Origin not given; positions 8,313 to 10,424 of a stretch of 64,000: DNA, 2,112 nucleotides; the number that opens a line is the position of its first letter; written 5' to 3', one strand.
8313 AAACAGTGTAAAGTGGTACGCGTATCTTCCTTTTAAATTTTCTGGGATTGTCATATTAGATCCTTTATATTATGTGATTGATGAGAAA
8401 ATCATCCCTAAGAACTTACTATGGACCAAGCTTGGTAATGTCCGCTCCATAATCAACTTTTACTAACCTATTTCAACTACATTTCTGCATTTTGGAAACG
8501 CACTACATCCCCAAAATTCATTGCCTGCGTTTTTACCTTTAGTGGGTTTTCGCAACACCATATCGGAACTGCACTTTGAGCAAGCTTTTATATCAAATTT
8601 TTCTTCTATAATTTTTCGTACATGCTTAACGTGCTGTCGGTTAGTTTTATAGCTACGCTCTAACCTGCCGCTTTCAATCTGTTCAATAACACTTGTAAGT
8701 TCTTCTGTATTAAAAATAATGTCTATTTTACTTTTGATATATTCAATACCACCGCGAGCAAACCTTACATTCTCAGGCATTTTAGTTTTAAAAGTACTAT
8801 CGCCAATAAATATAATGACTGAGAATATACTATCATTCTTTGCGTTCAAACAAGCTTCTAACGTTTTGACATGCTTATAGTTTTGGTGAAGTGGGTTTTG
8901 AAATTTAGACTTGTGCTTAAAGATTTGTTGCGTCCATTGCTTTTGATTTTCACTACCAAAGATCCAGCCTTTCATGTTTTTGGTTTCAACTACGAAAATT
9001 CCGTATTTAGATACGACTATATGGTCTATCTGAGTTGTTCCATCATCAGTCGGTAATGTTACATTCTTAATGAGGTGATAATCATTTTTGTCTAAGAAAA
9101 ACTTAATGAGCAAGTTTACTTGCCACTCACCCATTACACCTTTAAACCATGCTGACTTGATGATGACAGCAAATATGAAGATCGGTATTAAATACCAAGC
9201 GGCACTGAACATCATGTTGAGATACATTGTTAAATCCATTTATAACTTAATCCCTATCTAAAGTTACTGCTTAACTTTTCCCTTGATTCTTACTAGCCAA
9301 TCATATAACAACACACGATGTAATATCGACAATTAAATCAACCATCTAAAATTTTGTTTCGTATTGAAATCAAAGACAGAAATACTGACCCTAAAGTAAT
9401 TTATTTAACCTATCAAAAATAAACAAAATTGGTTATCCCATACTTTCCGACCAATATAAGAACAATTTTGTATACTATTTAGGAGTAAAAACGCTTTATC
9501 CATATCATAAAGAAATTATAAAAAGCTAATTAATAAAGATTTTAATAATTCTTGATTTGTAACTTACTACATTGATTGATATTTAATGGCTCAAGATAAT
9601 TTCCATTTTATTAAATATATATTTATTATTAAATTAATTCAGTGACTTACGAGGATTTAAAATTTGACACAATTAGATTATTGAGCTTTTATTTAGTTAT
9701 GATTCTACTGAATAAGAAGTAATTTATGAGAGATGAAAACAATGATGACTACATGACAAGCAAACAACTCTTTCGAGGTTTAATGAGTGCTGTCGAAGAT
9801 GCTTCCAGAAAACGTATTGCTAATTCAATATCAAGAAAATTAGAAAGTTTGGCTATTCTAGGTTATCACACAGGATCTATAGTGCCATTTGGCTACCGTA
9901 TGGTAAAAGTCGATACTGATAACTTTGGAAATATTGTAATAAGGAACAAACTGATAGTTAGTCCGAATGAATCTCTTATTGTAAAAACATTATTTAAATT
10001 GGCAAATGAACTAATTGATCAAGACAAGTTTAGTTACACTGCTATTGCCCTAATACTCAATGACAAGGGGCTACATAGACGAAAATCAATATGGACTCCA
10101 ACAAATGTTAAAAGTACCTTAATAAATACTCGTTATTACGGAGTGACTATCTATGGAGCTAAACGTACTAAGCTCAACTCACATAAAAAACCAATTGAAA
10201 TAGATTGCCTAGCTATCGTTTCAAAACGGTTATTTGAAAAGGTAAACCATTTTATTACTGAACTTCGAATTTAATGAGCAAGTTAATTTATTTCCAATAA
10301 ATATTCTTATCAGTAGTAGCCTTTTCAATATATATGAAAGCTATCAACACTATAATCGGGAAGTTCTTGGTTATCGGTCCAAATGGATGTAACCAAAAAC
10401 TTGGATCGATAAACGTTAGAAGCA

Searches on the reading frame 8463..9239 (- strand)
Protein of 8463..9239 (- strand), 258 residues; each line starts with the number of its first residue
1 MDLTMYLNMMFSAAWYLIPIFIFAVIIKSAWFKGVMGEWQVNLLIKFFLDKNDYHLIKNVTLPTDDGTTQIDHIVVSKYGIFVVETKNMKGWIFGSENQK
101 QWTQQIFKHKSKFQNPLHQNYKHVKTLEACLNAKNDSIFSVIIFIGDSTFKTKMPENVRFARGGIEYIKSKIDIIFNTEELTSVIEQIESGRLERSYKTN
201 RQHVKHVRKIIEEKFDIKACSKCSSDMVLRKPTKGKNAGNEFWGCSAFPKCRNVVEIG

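Call 3: search_protein_families(library=pfam, proteins=[window:8463-9239:-], max_evalue=0.01)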
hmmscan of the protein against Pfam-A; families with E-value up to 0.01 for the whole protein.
window:8463-9239:- (258 aa): 2 families
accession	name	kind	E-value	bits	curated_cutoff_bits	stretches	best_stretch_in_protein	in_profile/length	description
PF08378.17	NERD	-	2.4e-34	118.6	22.1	1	33-144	1-110/111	Nuclease-related domain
PF01396.24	Zn_ribbon_Top1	-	4.8e-09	36.3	32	1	219-256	3-35/39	Topoisomerase DNA binding C4 zinc finger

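Call 4: search_protein_families(library=padloc, proteins=[window:8463-9239:-], max_evalue=0.01)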
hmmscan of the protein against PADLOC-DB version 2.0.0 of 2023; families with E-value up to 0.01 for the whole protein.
window:8463-9239:- (258 aa): 2 families
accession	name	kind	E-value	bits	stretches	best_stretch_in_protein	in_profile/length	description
PDLC02512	PglW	-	4.9e-11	39.3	1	50-158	30-144/1403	PglW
PDLC02513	PglW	-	0.0018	13.5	1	51-103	28-80/1413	PglW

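Call 5: search_protein_families(library=ncbifam, proteins=[window:8463-9239:-], max_evalue=0.01)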
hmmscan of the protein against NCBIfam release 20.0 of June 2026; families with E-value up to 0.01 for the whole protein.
window:8463-9239:- (258 aa): 3 families
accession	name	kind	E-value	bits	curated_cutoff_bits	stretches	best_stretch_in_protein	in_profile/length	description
NF047741.1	antiphage_MADS6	equivalog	2.1e-10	39.8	460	1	52-138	28-110/612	methylation-associated defense system protein kinase MAD6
NF033442.0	BREX_PglW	equivalog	6.6e-09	34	990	1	50-212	27-190/1391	BREX system serine/threonine kinase PglW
NF005555.0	PRK07220.1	equivalog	0.00078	17.9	635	1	205-253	577-621/740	DNA topoisomerase I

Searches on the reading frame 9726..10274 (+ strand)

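Call 3: search_protein_families(library=pfam, proteins=[window:9726-10274:+], max_evalue=0.01)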
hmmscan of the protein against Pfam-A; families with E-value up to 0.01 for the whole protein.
window:9726-10274:+ (182 aa): 1 family
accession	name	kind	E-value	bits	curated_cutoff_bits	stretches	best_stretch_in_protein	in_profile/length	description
PF07508.19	Recombinase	-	7.7e-14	52.2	21.1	1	80-177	1-99/102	Recombinase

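Call 4: search_protein_families(library=padloc, proteins=[window:9726-10274:+], max_evalue=0.01)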
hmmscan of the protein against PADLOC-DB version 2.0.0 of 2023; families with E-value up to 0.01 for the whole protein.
window:9726-10274:+ (182 aa): 0 families

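Call 5: search_protein_families(library=ncbifam, proteins=[window:9726-10274:+], max_evalue=0.01)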
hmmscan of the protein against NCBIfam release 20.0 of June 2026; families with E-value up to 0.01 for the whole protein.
window:9726-10274:+ (182 aa): 0 families
